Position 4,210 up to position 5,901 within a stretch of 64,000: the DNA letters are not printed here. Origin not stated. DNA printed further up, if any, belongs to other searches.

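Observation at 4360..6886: Cfa-like methyltransferase plus FAD-linked oxidoreductase pair resembling the two-step 10-methyl branched fatty acid (TmsB/TmsA, BfaB/BfaA) module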

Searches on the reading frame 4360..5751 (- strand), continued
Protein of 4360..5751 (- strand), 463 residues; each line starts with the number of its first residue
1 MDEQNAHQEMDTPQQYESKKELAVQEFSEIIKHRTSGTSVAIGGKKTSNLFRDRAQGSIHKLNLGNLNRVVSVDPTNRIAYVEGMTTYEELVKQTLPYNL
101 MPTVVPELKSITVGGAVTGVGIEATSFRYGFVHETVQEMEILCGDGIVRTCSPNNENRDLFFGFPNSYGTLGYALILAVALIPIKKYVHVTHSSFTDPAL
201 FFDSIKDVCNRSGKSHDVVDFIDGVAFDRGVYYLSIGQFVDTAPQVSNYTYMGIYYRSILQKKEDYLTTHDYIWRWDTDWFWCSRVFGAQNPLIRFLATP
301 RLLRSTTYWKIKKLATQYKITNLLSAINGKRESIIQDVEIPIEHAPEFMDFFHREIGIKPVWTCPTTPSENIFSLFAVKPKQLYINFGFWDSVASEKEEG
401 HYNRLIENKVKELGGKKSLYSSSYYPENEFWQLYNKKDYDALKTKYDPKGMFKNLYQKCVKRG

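Call 72: predict_structure(alignment_id=A2)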
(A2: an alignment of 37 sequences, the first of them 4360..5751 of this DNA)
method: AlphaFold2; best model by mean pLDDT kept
length: 463 residues; sequences in the alignment: 37
mean_pLDDT: 85.3   pTM: 0.86
mean pLDDT of the five models: 85.3, 84.9, 83.2, 82.4, 81.6
residues with pLDDT >= 90: 227; 70-90: 183; 50-70: 45; < 50: 8
segments of 3 or more residues with pLDDT < 50: 1-6
pLDDT, mean of each block of 10 residues (from residue 1): 54 96 96 87 68 65 93 97 93 93 80 79 65 91 97 95 86 95 94 97 95 79 92 94 91 84 93 70 63 80 72 76 75 83 97 92 87 80 88 85 93 85 84 89 95 86 61
secondary structure, 60 per line:
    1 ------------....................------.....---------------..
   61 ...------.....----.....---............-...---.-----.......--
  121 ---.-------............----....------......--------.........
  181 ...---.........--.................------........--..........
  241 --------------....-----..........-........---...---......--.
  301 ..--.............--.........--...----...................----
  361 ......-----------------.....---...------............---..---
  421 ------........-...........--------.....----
elements in order: H13-32 E39-43 E59-63 E70-74 E79-83 H88-98 E100-102 H113-118 H132-135 E136-143 E148-151 H158-163 E172-183 E187-195 H198-214 E221-228 E231-240 H255-258 E264-268 H269-273 H275-282 H292-297 H305-317 H320-328 E331-333 E338-341 H342-356 E361-366 E384-388 E392-394 H401-412 H427-434 H436-446 H455-459

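Call 75: fold_search(model_id=the predicted structure, library=pdb)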
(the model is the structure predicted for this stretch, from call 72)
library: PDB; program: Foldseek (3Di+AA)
matches with E <= 10: 717; with E <= 0.001: 301
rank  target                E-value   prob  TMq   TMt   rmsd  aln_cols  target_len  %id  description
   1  4mla_A                2.7e-19  1.00  0.62  0.60   6.7       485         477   16  Structure of maize cytokinin oxidase/dehydrogenase 2 (ZmCKO2) (released 2015-03-11)
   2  6yao                  3.3e-19  1.00  0.63  0.64   6.9       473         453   16  Crystal structure of ZmCKO4a in complex with inhibitor 1-[2-(2-Hydroxy-ethyl)-phenyl]-3-(3-trifluoromethoxy-phenyl)-urea (released 2020-10-14)
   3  4mla_B                5.0e-19  1.00  0.63  0.63   6.6       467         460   16  Structure of maize cytokinin oxidase/dehydrogenase 2 (ZmCKO2) (released 2015-03-11)
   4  4ml8_A                1.2e-18  1.00  0.64  0.61   6.4       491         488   16  Structure of maize cytokinin oxidase/dehydrogenase 2 (ZmCKO2) (released 2015-03-11)
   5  4fdo                  1.2e-18  1.00  0.63  0.68   6.5       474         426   15  Mycobacterium tuberculosis DprE1 in complex with CT319 (released 2012-07-04)
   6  6yap                  1.2e-18  1.00  0.63  0.65   7.0       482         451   17  Crystal structure of ZmCKO4a in complex with inhibitor 1-(3-Chloro-5-trifluoromethoxy-phenyl)-3-[2-(2-hydroxy-ethyl)-phe (released 2020-10-14)
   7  6yaq                  1.3e-18  1.00  0.65  0.61   6.1       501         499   15  Crystal sttructure of ZmCKO8 in complex with inhibitor 1-(3-Chloro-5-trifluoromethoxy-phenyl)-3-[2-(2-hydroxy-ethyl)-phe (released 2020-10-14)
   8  6hf0_A                1.4e-18  1.00  0.62  0.67   8.9       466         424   16  M. tuberculosis DprE1 covalently bound to a nitrobenzoxacinone. (released 2018-08-29)
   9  5hmr                  1.5e-18  1.00  0.62  0.64   7.1       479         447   16  Crystal structure of maize cytokinin oxidase/dehydrogenase 4 (ZmCKO4) in complex with phenylurea inhibitor 3FMTDZ (released 2016-07-27)
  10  4o95                  1.8e-18  1.00  0.65  0.64   6.2       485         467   16  Crystal structure of maize cytokinin oxidase/dehydrogenase 4 (ZmCKO4) in complex with phenylurea inhibitor CPPU (released 2015-04-01)
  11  4ml8_B                2.1e-18  1.00  0.63  0.60   6.7       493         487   16  Structure of maize cytokinin oxidase/dehydrogenase 2 (ZmCKO2) (released 2015-03-11)
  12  8ckq                  2.4e-18  1.00  0.64  0.65   6.2       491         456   15  Crystal structure of maize cytokinin oxidase/dehydrogenase 4 (CKO/CKX4) in complex with inhibitor 2-[(3,5-dichlorophenyl (released 2024-02-28)
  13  4pfd_A                2.5e-18  1.00  0.64  0.68   6.0       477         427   14  Crystal structure of M. tuberculosis in complex with a cBT - non-covalent adduct (released 2015-10-21)
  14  8cm2                  2.7e-18  1.00  0.65  0.65   6.6       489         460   16  Crystal structure of maize cytokinin oxidase/dehydrogenase 4 (CKO/CKX4) in complex with inhibitor 2-[[3,5-dichloro-2-(2- (released 2024-02-28)
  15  8clw                  2.7e-18  1.00  0.63  0.64   6.5       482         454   16  Crystal structure of maize cytokinin oxidase/dehydrogenase 4 (CKO/CKX4) in complex with inhibitor 2-[(3,5-dichlorophenyl (released 2024-02-28)
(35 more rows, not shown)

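Call 99: search_protein_representatives(protein=window:4360-5751:-)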
Query: 463 residues. Proteins with E-value up to 0.001 (for the whole library): 3678; up to 1e-10: 1801; up to 1e-30: 582. The best 150 are listed.
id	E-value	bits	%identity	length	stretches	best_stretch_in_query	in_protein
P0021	8.0e-159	545.7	54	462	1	15-462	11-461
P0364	9.0e-139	479.5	52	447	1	38-461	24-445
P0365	2.0e-136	471.8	50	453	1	37-460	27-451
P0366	9.1e-136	469.6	52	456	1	14-462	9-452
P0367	2.2e-134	465.1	51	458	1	10-461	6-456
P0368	1.5e-133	462.4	50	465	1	44-462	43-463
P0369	2.2e-133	461.8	49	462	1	38-461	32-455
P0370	3.4e-132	457.9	51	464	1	44-461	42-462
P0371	5.1e-131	454.0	58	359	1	101-462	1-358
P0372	1.3e-116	406.5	46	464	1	22-462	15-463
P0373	2.0e-114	399.3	47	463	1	44-460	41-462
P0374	2.2e-114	399.2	45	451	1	19-462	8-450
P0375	1.7e-113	396.2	46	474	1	42-461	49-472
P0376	2.6e-113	395.6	48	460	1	45-463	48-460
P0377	4.1e-109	381.8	45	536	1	19-462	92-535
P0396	1.0e-90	321.1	31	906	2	35-458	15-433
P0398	6.3e-87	308.6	42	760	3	15-287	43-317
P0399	2.5e-84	300.1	32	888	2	60-458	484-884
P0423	7.0e-74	265.6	30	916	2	30-435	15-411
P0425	2.1e-73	264.1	28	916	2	51-459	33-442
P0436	1.7e-68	247.9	27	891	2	45-458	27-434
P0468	2.4e-57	211.1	46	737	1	85-343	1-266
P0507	1.3e-51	192.1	40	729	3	148-349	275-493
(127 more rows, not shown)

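Call 100: search_protein_families(library=pfam, proteins=[P0396, P0399, P0423, P0425, P0436, P0398, P0468, P0507], max_evalue=0.00001)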
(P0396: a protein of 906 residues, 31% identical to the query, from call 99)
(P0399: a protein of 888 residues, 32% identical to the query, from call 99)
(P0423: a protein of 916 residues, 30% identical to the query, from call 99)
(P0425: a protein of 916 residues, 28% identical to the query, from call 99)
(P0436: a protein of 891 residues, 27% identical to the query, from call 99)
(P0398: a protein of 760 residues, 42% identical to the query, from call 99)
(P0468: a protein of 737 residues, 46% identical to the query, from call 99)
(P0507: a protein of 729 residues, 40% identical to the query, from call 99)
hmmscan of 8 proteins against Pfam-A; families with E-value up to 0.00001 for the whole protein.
P0396 (906 aa): 1 family
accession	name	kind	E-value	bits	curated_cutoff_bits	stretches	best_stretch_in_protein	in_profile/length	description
PF01565.28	FAD_binding_4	-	8.6e-30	103.7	26.4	2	35-132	41-138/139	FAD binding domain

P0399 (888 aa): 1 family
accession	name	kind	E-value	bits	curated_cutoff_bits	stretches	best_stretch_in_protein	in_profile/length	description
PF01565.28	FAD_binding_4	-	8.8e-24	84.2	26.4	2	485-575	47-138/139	FAD binding domain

P0423 (916 aa): 1 family
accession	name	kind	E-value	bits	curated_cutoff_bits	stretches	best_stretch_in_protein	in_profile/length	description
PF01565.28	FAD_binding_4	-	8.6e-27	94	26.4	2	35-134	34-135/139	FAD binding domain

P0425 (916 aa): 1 family
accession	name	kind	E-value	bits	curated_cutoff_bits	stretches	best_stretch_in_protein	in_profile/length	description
PF01565.28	FAD_binding_4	-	4e-33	114.5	26.4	2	473-592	21-139/139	FAD binding domain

P0436 (891 aa): 1 family
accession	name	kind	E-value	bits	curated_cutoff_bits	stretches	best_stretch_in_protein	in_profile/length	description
PF01565.28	FAD_binding_4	-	2.2e-28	99.1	26.4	2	37-132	41-137/139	FAD binding domain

P0398 (760 aa): 1 family
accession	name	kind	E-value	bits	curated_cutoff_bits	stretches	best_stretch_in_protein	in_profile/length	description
PF01565.28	FAD_binding_4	-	1.1e-14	54.7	26.4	1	63-177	24-138/139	FAD binding domain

P0468 (737 aa): 0 families

P0507 (729 aa): 0 families
